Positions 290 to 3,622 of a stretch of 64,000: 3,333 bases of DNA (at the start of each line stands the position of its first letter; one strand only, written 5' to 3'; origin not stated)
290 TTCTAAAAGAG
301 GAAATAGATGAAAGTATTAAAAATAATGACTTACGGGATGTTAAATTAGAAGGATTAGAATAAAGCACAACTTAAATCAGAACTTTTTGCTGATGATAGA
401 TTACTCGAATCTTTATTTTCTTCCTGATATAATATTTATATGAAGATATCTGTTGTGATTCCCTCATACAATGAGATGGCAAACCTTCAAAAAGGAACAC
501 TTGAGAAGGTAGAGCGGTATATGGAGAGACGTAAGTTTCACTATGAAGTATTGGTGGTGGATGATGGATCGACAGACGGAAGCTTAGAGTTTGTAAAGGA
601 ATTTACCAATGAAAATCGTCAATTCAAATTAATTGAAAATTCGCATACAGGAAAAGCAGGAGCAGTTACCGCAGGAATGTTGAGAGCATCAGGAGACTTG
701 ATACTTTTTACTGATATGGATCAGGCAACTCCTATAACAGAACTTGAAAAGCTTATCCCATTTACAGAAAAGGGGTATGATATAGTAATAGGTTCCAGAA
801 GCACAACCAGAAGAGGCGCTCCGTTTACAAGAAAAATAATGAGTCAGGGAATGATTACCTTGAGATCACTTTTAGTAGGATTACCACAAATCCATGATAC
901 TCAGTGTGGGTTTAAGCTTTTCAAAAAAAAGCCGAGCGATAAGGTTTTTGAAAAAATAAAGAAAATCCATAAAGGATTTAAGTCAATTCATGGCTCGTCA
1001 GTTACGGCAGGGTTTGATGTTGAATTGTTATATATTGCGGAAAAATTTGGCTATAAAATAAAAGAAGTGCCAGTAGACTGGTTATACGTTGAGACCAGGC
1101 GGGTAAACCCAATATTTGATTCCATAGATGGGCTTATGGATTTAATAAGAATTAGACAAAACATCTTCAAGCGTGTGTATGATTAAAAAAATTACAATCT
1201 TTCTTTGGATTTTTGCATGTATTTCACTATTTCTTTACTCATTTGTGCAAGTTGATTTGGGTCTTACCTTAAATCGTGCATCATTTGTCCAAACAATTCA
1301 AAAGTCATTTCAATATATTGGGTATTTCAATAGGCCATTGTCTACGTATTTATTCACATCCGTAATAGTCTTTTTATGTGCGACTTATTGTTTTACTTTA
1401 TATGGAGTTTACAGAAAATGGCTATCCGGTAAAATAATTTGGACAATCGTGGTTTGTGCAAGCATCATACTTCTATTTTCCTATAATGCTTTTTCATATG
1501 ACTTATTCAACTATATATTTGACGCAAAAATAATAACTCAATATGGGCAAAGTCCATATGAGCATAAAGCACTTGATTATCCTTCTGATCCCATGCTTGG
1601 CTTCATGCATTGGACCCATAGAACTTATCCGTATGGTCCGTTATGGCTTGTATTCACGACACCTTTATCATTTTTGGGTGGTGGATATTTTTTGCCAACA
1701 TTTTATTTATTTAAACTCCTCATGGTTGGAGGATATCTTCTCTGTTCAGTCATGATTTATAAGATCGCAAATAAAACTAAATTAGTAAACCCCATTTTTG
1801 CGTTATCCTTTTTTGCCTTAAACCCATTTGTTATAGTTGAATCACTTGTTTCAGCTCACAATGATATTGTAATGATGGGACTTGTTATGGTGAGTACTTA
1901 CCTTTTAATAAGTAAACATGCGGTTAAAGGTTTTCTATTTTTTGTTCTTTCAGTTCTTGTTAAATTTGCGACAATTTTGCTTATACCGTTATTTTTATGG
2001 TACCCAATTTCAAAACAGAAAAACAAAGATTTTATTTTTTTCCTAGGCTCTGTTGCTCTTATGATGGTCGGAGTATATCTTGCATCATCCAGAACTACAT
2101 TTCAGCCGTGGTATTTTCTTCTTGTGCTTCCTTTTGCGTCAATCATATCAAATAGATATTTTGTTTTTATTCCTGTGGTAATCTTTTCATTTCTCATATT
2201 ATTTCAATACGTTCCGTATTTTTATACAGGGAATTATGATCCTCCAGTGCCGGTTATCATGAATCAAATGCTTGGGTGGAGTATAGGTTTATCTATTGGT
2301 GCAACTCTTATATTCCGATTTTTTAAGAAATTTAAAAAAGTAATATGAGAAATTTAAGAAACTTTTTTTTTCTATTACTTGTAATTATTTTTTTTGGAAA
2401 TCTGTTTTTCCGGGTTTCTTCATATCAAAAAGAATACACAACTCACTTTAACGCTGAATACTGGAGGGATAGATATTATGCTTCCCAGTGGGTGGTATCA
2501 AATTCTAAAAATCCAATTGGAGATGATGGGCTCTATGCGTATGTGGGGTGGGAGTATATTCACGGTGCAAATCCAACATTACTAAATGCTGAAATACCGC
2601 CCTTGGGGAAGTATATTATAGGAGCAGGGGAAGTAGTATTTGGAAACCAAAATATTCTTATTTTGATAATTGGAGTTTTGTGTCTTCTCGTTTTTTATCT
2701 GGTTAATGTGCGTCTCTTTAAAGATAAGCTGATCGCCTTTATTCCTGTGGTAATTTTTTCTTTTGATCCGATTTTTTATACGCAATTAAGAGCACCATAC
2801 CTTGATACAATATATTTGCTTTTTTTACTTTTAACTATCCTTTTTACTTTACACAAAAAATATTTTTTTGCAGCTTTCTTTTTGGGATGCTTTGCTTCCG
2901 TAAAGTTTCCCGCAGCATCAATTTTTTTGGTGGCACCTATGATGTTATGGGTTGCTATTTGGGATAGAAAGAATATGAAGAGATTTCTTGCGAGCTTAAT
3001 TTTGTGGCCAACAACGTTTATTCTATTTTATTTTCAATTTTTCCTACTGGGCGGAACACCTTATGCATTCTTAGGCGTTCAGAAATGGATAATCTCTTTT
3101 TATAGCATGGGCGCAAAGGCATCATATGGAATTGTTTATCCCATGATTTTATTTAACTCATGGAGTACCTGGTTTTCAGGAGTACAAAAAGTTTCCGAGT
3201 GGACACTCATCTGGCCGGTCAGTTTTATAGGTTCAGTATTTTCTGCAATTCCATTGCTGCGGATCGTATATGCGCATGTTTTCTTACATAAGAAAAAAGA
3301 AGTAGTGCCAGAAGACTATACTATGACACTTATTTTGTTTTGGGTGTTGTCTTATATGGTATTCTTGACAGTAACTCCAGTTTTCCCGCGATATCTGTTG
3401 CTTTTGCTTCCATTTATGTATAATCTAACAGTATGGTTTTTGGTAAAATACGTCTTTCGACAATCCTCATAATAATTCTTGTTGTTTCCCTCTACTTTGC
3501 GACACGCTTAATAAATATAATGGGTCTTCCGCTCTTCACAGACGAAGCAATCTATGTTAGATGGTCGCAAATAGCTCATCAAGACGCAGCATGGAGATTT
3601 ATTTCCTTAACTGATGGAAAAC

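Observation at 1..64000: A 64-kb co-directional super-locus of ~24 GT-C membrane glycosyltransferases from at least 8 families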

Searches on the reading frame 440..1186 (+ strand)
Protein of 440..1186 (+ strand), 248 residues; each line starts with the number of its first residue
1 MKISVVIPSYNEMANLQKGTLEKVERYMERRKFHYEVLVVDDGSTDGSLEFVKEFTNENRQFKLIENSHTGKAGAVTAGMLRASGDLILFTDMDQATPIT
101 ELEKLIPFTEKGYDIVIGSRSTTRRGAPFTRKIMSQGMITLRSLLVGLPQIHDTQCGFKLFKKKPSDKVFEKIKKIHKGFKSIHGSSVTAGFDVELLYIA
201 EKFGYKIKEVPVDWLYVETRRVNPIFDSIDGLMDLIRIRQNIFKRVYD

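Call 5: search_protein_families(library=pfam, max_evalue=0.01, proteins=[window:440-1186:+])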
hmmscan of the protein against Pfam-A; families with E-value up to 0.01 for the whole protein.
window:440-1186:+ (248 aa): 2 families
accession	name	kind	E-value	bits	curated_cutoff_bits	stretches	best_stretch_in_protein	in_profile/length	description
PF00535.33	Glycos_transf_2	-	1.1e-28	100.7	23.3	1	4-170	1-168/168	Glycosyl transferase family 2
PF10111.15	Glyco_tranf_2_2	-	2e-08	34.5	27.3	1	4-106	1-103/276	Glycosyltransferase like family 2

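Call 14: find_encoding_contigs(protein=window:440-1186:+, flank=10000, max_places=3)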
Protein window:440-1186:+ (248 aa): 9 contigs read that carry it; 3 places shown.
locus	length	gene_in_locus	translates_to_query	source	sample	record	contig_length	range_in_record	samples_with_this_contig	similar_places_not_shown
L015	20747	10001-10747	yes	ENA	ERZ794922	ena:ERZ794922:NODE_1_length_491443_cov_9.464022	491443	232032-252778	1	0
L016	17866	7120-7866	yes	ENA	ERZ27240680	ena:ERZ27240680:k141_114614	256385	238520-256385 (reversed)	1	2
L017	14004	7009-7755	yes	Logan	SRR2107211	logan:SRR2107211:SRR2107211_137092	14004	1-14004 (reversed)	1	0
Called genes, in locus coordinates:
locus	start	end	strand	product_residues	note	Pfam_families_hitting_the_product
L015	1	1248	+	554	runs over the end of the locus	PF00916:Sulfate_transp, PF01740:STAS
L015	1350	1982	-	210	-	-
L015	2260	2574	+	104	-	-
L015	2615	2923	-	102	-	PF01541:GIY-YIG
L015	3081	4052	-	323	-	-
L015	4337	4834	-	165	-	-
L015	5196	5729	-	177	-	-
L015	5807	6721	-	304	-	PF00248:Aldo_ket_red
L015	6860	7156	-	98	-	PF01541:GIY-YIG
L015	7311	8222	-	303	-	PF17773:UPF0176_N, PF00581:Rhodanese, PF12368:Rhodanese_C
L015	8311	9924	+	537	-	PF13231:PMT_2 (weak)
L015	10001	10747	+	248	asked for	PF00535:Glycos_transf_2, PF10111:Glyco_tranf_2_2, PF13641:Glyco_tranf_2_3 (faint)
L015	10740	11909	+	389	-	PF26314:MptA_B_family, PF09594:GT87 (weak)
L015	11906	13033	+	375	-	-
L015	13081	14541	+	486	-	-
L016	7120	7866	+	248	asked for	PF00535:Glycos_transf_2, PF10111:Glyco_tranf_2_2, PF13641:Glyco_tranf_2_3 (faint)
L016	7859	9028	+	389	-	PF26314:MptA_B_family, PF09594:GT87 (weak)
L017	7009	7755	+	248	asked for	PF00535:Glycos_transf_2, PF10111:Glyco_tranf_2_2, PF13641:Glyco_tranf_2_3 (faint)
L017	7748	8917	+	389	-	PF26314:MptA_B_family, PF09594:GT87 (weak)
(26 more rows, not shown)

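Call 29: search_protein_families(library=ncbifam, max_evalue=0.00001, proteins=[window:440-1186:+])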
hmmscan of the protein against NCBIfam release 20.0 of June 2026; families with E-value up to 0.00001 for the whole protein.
window:440-1186:+ (248 aa): 19 families
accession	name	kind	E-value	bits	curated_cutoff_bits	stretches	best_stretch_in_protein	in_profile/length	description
NF047588.1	GlcsyltransPgfSStrep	equivalog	5.4e-22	78.4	500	1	1-170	1-168/308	glycosyltransferase PgfS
NF007986.1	PRK10714.1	equivalog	3e-19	69.2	529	1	2-140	7-144/316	undecaprenyl-phosphate 4-deoxy-4-formamido-L-arabinose transferase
NF041875.1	EPS_EpsD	equivalog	2.4e-16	60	370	1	3-117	1-113/325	exopolysaccharide biosynthesis glycosyltransferase EpsD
NF007482.0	PRK10073.1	equivalog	5.1e-15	55.3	423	1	2-110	7-111/334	glycosyltransferase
NF041391.1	DPhHxTase_Halo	equivalog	1.6e-13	50.2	375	1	9-231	3-197/213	dolichyl-phosphate hexose transferase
TIGR03937.1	PgaC_IcaA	equivalog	9.2e-13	47.9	422.3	1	2-94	46-135/407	poly-beta-1,6-N-acetyl-D-glucosamine synthase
TIGR04283.1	glyco_like_mftF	equivalog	3.9e-12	46.2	182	1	3-109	1-97/221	TIGR04283 family arsenosugar biosynthesis glycosyltransferase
NF038302.1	EPS_HpsE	equivalog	1.4e-11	43.9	300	1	1-98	1-100/307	hormogonium polysaccharide biosynthesis glycosyltransferase HpsE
NF050050.1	ProtGlycPglI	equivalog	2.8e-11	43.3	500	1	2-121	3-120/306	GalNAc(5)-diNAcBac-PP-undecaprenol beta-1,3-glucosyltransferase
NF047683.1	TeichurnBiosyTuaG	equivalog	1.9e-09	37.5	400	1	2-140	7-144/252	teichuronic acid biosynthesis protein TuaG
TIGR04182.1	glyco_TIGR04182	equivalog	4.6e-09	36.1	325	1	3-181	2-167/293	S-layer glycoprotein N-glycosyltransferase AglJ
NF053739.1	GlytfEpsEBac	equivalog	6.1e-09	35.2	450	1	2-115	2-115/265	glycosyltransferase EpsE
NF010496.0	PRK13915.1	equivalog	7.6e-09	35.1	262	1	2-98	32-130/307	glucosyl-3-phosphoglycerate synthase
TIGR03965.1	mycofact_glyco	equivalog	2.6e-08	33.2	280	1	2-107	75-177/467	mycofactocin biosynthesis glycosyltransferase MftF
TIGR04242.1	nodulat_NodC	equivalog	1.8e-07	30.5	550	1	3-105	50-152/395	chitooligosaccharide synthase NodC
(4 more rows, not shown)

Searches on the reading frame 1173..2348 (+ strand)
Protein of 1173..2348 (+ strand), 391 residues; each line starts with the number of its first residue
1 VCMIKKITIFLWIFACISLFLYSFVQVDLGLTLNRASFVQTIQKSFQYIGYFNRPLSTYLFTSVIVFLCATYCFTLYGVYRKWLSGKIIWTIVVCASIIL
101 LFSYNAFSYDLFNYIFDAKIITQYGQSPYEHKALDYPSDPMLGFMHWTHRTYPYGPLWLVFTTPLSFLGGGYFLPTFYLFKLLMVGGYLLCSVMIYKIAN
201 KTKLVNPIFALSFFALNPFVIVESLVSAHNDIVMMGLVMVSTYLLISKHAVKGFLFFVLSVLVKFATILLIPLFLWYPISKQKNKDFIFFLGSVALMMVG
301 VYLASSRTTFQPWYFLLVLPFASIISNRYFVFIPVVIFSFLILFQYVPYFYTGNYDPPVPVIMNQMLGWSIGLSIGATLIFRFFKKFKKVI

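Call 5: search_protein_families(library=pfam, max_evalue=0.01, proteins=[window:1173-2348:+])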
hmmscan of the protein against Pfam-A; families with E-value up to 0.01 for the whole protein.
window:1173-2348:+ (391 aa): 1 family
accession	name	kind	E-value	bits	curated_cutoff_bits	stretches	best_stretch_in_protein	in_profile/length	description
PF09594.16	GT87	-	2.5e-05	24.6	25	1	152-318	1-160/237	Glycosyltransferase family 87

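Call 18: search_protein_families(library=ncbifam, max_evalue=0.1, proteins=[window:1173-2348:+])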
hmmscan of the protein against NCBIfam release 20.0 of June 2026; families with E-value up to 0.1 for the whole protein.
window:1173-2348:+ (391 aa): 2 families
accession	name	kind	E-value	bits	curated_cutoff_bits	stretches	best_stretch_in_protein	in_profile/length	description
TIGR03459.1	crt_membr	equivalog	7.1e-20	71.3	439.4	1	29-283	19-271/470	alpha-(1->6)-mannopyranosyltransferase A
NF038066.1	MptB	equivalog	1.3e-10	40.3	40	1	81-243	130-294/553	polyprenol phosphomannose-dependent alpha 1,6 mannosyltransferase MptB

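Call 64: search_solved_structures(query=A6, max_evalue=1)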
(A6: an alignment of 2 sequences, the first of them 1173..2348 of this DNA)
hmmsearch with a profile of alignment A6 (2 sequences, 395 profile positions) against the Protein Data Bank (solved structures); distinct sequences matched with E-value up to 1: 0.

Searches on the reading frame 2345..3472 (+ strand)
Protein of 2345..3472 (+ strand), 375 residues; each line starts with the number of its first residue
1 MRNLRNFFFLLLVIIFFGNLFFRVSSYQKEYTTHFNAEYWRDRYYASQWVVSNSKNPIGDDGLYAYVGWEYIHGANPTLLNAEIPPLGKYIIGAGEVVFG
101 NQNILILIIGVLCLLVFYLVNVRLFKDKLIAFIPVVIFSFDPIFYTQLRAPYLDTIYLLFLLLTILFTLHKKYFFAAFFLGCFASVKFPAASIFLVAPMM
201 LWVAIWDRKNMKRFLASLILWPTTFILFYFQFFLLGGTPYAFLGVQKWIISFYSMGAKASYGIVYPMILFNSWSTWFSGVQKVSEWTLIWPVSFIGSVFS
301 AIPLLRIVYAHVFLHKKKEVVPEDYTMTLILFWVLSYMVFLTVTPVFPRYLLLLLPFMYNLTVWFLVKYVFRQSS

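Call 5: search_protein_families(library=pfam, max_evalue=0.01, proteins=[window:2345-3472:+])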
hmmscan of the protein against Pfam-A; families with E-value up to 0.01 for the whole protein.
window:2345-3472:+ (375 aa): 0 families

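Call 18: search_protein_families(library=ncbifam, max_evalue=0.1, proteins=[window:2345-3472:+])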
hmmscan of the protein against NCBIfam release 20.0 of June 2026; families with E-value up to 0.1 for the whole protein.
window:2345-3472:+ (375 aa): 0 families

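Call 19: search_protein_families(library=pfam, max_evalue=10, proteins=[window:2345-3472:+])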
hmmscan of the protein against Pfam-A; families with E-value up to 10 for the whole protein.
window:2345-3472:+ (375 aa): 1 family
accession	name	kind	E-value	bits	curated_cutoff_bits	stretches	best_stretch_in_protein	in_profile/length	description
PF02366.24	PMT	-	0.71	9.8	22.7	1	8-249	3-239/245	Dolichyl-phosphate-mannose-protein mannosyltransferase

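Call 31: find_homologous_proteins(query=window:2345-3472:+, max_evalue=0.00001)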
Query window:2345-3472:+ (375 aa): 196 proteins with E <= 0.00001 among 5306 candidates; the best 120 are listed.
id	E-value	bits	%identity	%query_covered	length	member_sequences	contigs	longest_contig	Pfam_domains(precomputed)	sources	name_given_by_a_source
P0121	3.4e-245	832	100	100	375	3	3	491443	-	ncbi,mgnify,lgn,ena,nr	ncbi:MAG TPA: hypothetical protein PKA38_02390 [Candidatus Levybacteria bacterium]|mgnify:CR=1 FL=1|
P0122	8.3e-215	732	87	94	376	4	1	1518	-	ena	-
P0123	1.8e-203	694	83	100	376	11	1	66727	-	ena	-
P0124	3.9e-161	555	66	99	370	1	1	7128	-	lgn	-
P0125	8.2e-158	544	66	99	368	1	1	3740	-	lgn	-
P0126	1.9e-154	533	62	100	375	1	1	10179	-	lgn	-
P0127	2.0e-154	533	63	100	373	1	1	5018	-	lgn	-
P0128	9.8e-153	527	64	99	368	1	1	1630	-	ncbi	-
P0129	3.3e-151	522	64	100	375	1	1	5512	-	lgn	-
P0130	6.0e-150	518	63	95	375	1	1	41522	-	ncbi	ncbi:MAG: hypothetical protein ACM3IJ_00100 [Candidatus Levyibacteriota bacterium]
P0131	9.4e-150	517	65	93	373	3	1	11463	-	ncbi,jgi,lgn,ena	-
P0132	1.1e-148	514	61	100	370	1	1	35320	-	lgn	-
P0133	3.7e-148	512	61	100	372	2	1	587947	-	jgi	-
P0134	1.4e-146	507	64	99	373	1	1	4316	-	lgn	-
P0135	2.9e-146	506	62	95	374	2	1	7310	-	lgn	-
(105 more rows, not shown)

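Call 34: search_protein_families(library=pfam, alignment_id=A2, max_evalue=0.01)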
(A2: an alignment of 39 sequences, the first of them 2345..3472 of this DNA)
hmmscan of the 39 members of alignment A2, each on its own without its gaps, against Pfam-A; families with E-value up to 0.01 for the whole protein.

A. member 1, window:2345-3472:+ (375 aa): 0 families

B. families by the number of members that match (of 39 scanned): 2 families
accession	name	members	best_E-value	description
PF02366.24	PMT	2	0.00067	Dolichyl-phosphate-mannose-protein mannosyltransferase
PF03994.20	DUF350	1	0.0073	Domain of Unknown Function (DUF350)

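Call 35: search_solved_structures(query=A2, max_evalue=1, show_alignments=1)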
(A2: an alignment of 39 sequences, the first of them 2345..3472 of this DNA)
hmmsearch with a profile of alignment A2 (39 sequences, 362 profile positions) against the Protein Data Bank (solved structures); distinct sequences matched with E-value up to 1: 0.

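Call 69: predict_structure(alignment_id=A2)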
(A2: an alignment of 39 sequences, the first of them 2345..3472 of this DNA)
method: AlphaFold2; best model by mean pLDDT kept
length: 375 residues; sequences in the alignment: 39
mean_pLDDT: 92.3   pTM: 0.92
mean pLDDT of the five models: 92.3, 90.5, 89.8, 88.9, 88.2
residues with pLDDT >= 90: 290; 70-90: 79; 50-70: 6; < 50: 0
segments of 3 or more residues with pLDDT < 50: none
pLDDT, mean of each block of 10 residues (from residue 1): 94 98 96 94 90 86 90 86 89 96 96 98 97 98 95 94 97 97 90 85 93 96 94 94 90 76 95 86 96 98 95 81 91 95 87 97 96 72
secondary structure, 60 per line:
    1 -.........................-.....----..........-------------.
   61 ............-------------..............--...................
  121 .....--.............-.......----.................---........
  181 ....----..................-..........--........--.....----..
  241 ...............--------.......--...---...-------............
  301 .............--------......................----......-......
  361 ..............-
elements in order: H2-26 H28-32 H37-46 H60-72 H86-99 H102-125 H128-140 H142-148 H153-169 H173-184 H189-206 H208-217 H220-227 H230-234 H239-255 H264-270 E273-275 E279-281 H289-313 H322-343 H348-353 H355-374

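Call 71: fold_search(model_id=the predicted structure, library=pdb)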
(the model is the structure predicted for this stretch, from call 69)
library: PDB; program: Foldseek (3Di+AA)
matches with E <= 10: 185; with E <= 0.001: 6
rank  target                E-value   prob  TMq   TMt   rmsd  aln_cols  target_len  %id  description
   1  5f15                  9.4e-05  1.00  0.57  0.41   5.5       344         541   13  Crystal Structure of ArnT from Cupriavidus metallidurans bound to Undecaprenyl phosphate (released 2016-02-17)
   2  5ezm                  9.4e-05  1.00  0.54  0.39   6.8       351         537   12  Crystal Structure of ArnT from Cupriavidus metallidurans in the apo state (released 2016-02-17)
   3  8age_A                1.1e-04  1.00  0.49  0.31  11.9       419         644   16  Structure of yeast oligosaccharylransferase complex with acceptor peptide bound (released 2022-12-07)
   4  6ezn_F                5.0e-04  1.00  0.50  0.31  11.9       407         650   14  Cryo-EM structure of the yeast oligosaccharyltransferase (OST) complex (released 2018-01-17)
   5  3rce_A                7.1e-04  1.00  0.51  0.30  11.6       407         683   15  Bacterial oligosaccharyltransferase PglB (released 2011-06-15)
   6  9i5k_A                8.4e-04  1.00  0.63  0.49   6.7       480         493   14  Structure of the Chaetomium thermophilum Pmt4 homodimer (C2 symmetry) (released 2025-12-24)
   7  8agb_A                1.2e-03  1.00  0.47  0.30  12.1       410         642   14  Structure of yeast oligosaccharylransferase complex with lipid-linked oligosaccharide bound (released 2022-12-07)
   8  9s6s_A                2.2e-03  1.00  0.49  0.36   6.1       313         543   14  Ternary cryo-EM structure of human ALG9 with Dol25-PP-GlcNAc2Man6, Dol25-P-Man and Fab (released 2026-03-18)
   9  8b6l_I                2.3e-03  1.00  0.44  0.26  17.0       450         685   15  Subtomogram average of the human Sec61-TRAP-OSTA-translocon (released 2022-12-07)
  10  8agc_A                4.3e-03  1.00  0.44  0.26  15.7       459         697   14  Structure of yeast oligosaccharylransferase complex with lipid-linked oligosaccharide and non-acceptor peptide bound (released 2022-12-07)
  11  6ftg_5                7.5e-03  1.00  0.52  0.33  11.8       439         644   11  Subtomogram average of OST-containing ribosome-translocon complexes from canine rough microsomal membranes (released 2018-03-21)
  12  6gxc_A                7.9e-03  1.00  0.51  0.30   9.7       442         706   15  Bacterial oligosaccharyltransferase PglB in complex with an inhibitory peptide and a reactive lipid-linked oligosaccha (released 2018-11-14)
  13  8pn9_A                7.9e-03  1.00  0.44  0.27  17.1       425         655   14  Structure of human oligosaccharyltransferase OST-A complex bound to NGI-1 (released 2024-05-08)
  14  7wld_U                8.2e-03  1.00  0.52  0.47   9.7       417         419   15  Cryo-EM structure of the human glycosylphosphatidylinositol transamidase complex at 2.53 Angstrom resolution (released 2022-04-27)
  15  9s6u_A                1.1e-02  1.00  0.49  0.36   5.8       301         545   15  Ternary cryo-EM structure of human ALG9 with Dol25-PP-GlcNAc2Man8, Dol25-P-Man and Fab (released 2026-03-18)
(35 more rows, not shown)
